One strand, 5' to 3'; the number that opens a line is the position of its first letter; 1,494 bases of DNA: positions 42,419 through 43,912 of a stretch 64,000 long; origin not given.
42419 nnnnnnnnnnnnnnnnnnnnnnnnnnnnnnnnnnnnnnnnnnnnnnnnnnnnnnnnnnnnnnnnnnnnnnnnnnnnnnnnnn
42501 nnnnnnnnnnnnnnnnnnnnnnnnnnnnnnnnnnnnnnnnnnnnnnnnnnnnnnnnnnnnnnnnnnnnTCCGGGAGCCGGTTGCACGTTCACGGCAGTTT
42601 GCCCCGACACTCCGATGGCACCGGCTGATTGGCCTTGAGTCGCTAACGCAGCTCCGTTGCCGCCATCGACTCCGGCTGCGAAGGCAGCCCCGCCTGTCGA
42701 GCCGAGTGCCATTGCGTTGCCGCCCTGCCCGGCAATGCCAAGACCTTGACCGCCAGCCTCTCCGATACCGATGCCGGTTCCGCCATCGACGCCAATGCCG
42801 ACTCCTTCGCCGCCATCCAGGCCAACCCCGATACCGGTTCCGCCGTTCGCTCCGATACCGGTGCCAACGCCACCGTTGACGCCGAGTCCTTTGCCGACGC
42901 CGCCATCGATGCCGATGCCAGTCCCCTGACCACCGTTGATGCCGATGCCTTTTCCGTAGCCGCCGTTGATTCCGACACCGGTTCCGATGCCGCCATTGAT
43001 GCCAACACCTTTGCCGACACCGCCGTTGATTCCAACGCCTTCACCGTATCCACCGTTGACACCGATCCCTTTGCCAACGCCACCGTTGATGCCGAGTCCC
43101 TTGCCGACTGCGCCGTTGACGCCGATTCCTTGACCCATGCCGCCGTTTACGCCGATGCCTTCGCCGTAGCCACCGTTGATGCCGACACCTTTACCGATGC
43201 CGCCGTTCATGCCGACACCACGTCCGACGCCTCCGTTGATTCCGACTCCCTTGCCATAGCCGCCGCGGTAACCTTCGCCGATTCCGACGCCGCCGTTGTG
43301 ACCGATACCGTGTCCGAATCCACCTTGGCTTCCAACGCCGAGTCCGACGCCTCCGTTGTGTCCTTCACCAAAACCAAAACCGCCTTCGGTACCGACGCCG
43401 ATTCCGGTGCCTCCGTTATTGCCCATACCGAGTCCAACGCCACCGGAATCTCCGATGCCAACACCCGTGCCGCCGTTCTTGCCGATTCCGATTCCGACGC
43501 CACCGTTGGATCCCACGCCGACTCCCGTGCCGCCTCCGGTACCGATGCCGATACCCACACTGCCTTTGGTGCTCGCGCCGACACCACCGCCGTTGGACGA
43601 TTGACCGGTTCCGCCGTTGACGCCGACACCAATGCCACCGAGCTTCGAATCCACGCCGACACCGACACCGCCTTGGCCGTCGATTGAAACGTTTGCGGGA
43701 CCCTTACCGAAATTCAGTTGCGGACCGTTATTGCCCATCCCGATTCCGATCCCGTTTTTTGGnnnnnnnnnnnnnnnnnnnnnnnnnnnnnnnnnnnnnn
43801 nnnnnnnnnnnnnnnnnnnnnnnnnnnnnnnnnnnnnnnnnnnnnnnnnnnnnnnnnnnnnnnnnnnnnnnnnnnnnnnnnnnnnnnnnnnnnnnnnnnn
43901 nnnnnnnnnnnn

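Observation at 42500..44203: Secreted protein of 27 perfect-phase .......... decapeptides (silk/functional-amyloid-like)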

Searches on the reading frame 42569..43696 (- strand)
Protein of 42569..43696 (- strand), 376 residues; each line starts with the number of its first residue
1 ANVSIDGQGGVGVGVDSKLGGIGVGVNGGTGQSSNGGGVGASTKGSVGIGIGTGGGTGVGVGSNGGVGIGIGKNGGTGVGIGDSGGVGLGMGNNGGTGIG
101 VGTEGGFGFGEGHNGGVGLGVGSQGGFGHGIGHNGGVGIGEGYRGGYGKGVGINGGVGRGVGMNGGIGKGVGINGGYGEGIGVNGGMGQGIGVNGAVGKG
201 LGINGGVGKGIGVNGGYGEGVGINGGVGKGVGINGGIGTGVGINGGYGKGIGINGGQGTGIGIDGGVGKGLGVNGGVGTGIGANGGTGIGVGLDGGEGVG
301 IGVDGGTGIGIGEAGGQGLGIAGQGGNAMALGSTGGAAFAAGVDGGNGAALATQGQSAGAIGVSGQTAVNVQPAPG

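Call 55: predict_structure(protein=window:42569-43696:-)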
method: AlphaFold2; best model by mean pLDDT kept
length: 376 residues; sequences in the alignment: 1
mean_pLDDT: 87.8   pTM: 0.82
mean pLDDT of the five models: 87.8, 77.8, 72.2, 52.2, 28.8
residues with pLDDT >= 90: 265; 70-90: 66; 50-70: 16; < 50: 29
segments of 3 or more residues with pLDDT < 50: 1-19, 28-34
pLDDT, mean of each block of 10 residues (from residue 1): 33 44 47 52 76 83 90 91 95 96 96 97 96 97 97 98 97 98 97 97 97 97 97 97 97 97 97 97 96 95 95 90 91 89 89 85 83 53
secondary structure, 60 per line:
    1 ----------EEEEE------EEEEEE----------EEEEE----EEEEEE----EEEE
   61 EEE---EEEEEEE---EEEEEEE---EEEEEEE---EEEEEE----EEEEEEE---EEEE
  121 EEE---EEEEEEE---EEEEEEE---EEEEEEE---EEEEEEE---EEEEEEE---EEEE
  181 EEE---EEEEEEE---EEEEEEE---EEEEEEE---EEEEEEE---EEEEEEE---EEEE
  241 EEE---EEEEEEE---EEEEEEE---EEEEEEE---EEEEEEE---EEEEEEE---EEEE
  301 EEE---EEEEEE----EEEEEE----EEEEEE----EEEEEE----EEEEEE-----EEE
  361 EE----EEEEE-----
elements in order: E11-15 E22-27 E38-42 E47-52 E57-63 E67-73 E77-83 E87-93 E97-102 E107-113 E117-123 E127-133 E137-143 E147-153 E157-163 E167-173 E177-183 E187-193 E197-203 E207-213 E217-223 E227-233 E237-243 E247-253 E257-263 E267-273 E277-283 E287-293 E297-303 E307-312 E317-322 E327-332 E337-342 E347-352 E358-362 E367-371
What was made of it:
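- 42755..43564 (-): 27 in-phase decapeptides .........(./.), residues 214-483, organised as 20-residue double units. AF2 gives 7-residue strands, 3-residue turns and pLDDT 90-98 (call 55).
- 42575..42754 (-): Six degenerate, Ala-rich units, residues 484-543; proposed C-terminal cap. Strands are still predicted, with pLDDT 83-91 (call 55).
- AF2 on the repeat domain gives pLDDT 87.8 and pTM 0.82, with strictly periodic E7/turn3 (call 55). The five models ranged from pLDDT 28.8 to 87.8 (call 55), and AF2 is known to idealise repeats. Two of the five AF2 models were poor, at pLDDT 52.2 and 28.8 (call 55).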

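Call 58: fold_search(model_id=the predicted structure, library=pdb)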
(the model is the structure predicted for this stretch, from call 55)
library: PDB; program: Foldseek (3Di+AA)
matches with E <= 10: 94; with E <= 0.001: 0
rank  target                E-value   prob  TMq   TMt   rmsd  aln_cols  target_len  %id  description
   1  3dk5                  8.0e-02  0.01  0.06  0.05   7.7        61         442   15  Crystal Structure of Apo-GlmU from Mycobacterium tuberculosis (released 2009-05-19)
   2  1g95                  9.1e-02  0.01  0.05  0.05  10.2        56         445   11  CRYSTAL STRUCTURE OF S.PNEUMONIAE GLMU, APO FORM (released 2001-05-22)
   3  9jyw_A                1.3e-01  0.01  0.06  0.12   8.2        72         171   14  Crystal structure of the gamma-carbonic anhydrase from the polyextremophilic bacterium Aeribacillus pallidus (released 2024-12-11)
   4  3ixc                  2.6e-01  0.01  0.06  0.11   9.3        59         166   14  Crystal structure of hexapeptide transferase family protein from Anaplasma phagocytophilum (released 2009-09-22)
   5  7eq5_B                4.3e-01  0.00  0.11  0.11  15.7       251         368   13  Plant growth-promoting factor YxaL mutant from Bacillus velezensis - T175W/W215G (released 2022-01-12)
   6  9m7a_C                6.4e-01  0.01  0.08  0.10   5.9        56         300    7  Crystal structure of Serine Acetyltransferase (SAT) from Planctomyces limnophilus in complex with its inhibitor (Cyste (released 2026-03-11)
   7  7evf                  6.4e-01  0.00  0.10  0.10  15.4       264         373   12  Plant growth-promoting factor YxaL mutant from Bacillus velezensis - T175W/S213G/W215A (released 2022-01-12)
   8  9m7a_B                8.3e-01  0.01  0.08  0.10   5.6        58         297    7  Crystal structure of Serine Acetyltransferase (SAT) from Planctomyces limnophilus in complex with its inhibitor (Cyste (released 2026-03-11)
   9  9ccu_A                1.2e+00  0.00  0.03  0.06  11.0        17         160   12  CryoEM Structure of Escherichia coli FimCH in complex with F7 Fab (released 2025-07-02)
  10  7dxn_B                1.2e+00  0.00  0.11  0.11  15.9       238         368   13  Plant growth-promoting factor YxaL from Bacillus velezensis (released 2022-01-19)
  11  5b5h                  1.4e+00  0.00  0.05  0.07  10.7        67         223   16  Hydrophobic ice-binding site confer hyperactivity on antifreeze protein from a snow mold fungus (released 2016-09-28)
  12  7ar9_x                1.6e+00  0.01  0.07  0.09   9.2        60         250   13  Cryo-EM structure of Polytomella Complex-I (membrane arm) (released 2021-12-08)
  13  6lcn_E                1.6e+00  0.01  0.07  0.08   5.3        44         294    9  Crystal structure of Serine Acetyltransferase from Planctomyces limnophilus at 2.15A (released 2020-12-02)
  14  3ftt                  1.6e+00  0.00  0.06  0.10   9.5        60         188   10  Crystal Structure of the galactoside O-acetyltransferase from Staphylococcus aureus (released 2009-03-03)
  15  1sst_B                1.6e+00  0.00  0.06  0.08   6.5        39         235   10  Serine Acetyltransferase- Complex with CoA (released 2004-06-01)
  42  6xnr_DDD              5.1e+00  0.00  0.10  0.19  14.8       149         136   12  Crystal structure of Rhagium Mordax antifreeze protein (released 2020-08-26)
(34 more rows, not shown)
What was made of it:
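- Closest known: Rhagium antifreeze protein. Same: It appears among the weak Foldseek hits (6xnr; 149 columns, E about 5; call 58).
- Closest known: Left-handed beta-helix hexapeptide-repeat proteins. Same: They are the top, non-significant Foldseek neighbours (call 58) and are regular parallel beta-helices built from short repeats.
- The weak Foldseek neighbours include DUF3494 ice-binding proteins and Rhagium AFP (call 58). All Foldseek E-values are 0.08 or higher and TM-scores are 0.11 or lower when normalised by the query (call 58).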

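Call 63: fold_search(model_id=the predicted structure, library=viral)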
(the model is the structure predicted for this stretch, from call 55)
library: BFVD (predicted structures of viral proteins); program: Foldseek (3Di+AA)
matches with E <= 10: 134; with E <= 0.001: 0
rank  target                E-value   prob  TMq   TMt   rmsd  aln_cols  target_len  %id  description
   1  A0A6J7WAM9            4.6e-03  0.01  0.04  0.03  12.1        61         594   11  Uncharacterized protein (Fragment) [uncultured Caudovirales phage]
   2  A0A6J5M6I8            5.3e-03  0.02  0.06  0.08  13.4        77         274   19  Uncharacterized protein [uncultured Caudovirales phage]
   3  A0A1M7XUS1            1.5e-01  0.01  0.05  0.19  10.5        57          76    7  Uncharacterized protein (Fragment) [Cedratvirus A11]
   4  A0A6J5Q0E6            1.7e-01  0.00  0.04  0.04  10.4        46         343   22  Uncharacterized protein [uncultured Caudovirales phage]
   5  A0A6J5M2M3            2.0e-01  0.01  0.07  0.08   7.9        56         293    9  Uncharacterized protein [uncultured Caudovirales phage]
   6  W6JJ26                2.3e-01  0.00  0.05  0.05   9.2        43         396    7  Uncharacterized protein [Alphaentomopoxvirus acuprea]
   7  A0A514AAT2            2.3e-01  0.00  0.04  0.04  10.4        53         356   17  (no name in the UniProt tables at hand)
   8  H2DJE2                2.9e-01  0.01  0.06  0.08  10.6        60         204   15  ORF71 (Fragment) [Equid alphaherpesvirus 1]
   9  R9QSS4                3.3e-01  0.00  0.05  0.10   9.3        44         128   11  Uncharacterized protein [Haloarcula sinaiiensis tailed virus 1]
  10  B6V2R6                3.8e-01  0.00  0.04  0.04  10.1        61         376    8  Gp17.2 [Bacillus phage SP01]
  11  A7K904                4.9e-01  0.00  0.05  0.08   9.8        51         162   14  Uncharacterized protein z394L [Chlorovirus heliozoae]
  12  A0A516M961            4.9e-01  0.00  0.06  0.03  11.5        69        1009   17  (no name in the UniProt tables at hand)
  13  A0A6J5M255            5.6e-01  0.01  0.07  0.11   7.7        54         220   11  Uncharacterized protein [uncultured Caudovirales phage]
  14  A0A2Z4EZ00            5.6e-01  0.00  0.05  0.04  10.5        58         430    9  (no name in the UniProt tables at hand)
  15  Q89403                6.4e-01  0.00  0.05  0.12   9.1        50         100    8  Uncharacterized protein [Paramecium bursaria Chlorella virus 1]
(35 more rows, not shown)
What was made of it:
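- The weak top hits are beta-helices and ice-binding solenoids, including Rhagium AFP (calls 58, 63).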

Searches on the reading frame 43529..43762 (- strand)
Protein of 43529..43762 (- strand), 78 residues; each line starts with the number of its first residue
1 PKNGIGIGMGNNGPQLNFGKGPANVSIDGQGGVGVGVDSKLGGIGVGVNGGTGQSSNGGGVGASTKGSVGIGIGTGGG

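Call 41: find_homologous_proteins(query=A2, max_evalue=0.001)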
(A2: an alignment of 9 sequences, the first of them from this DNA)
Query A2 (9 sequences): 8000 candidates shared short words with the query, none scored E <= 0.001.
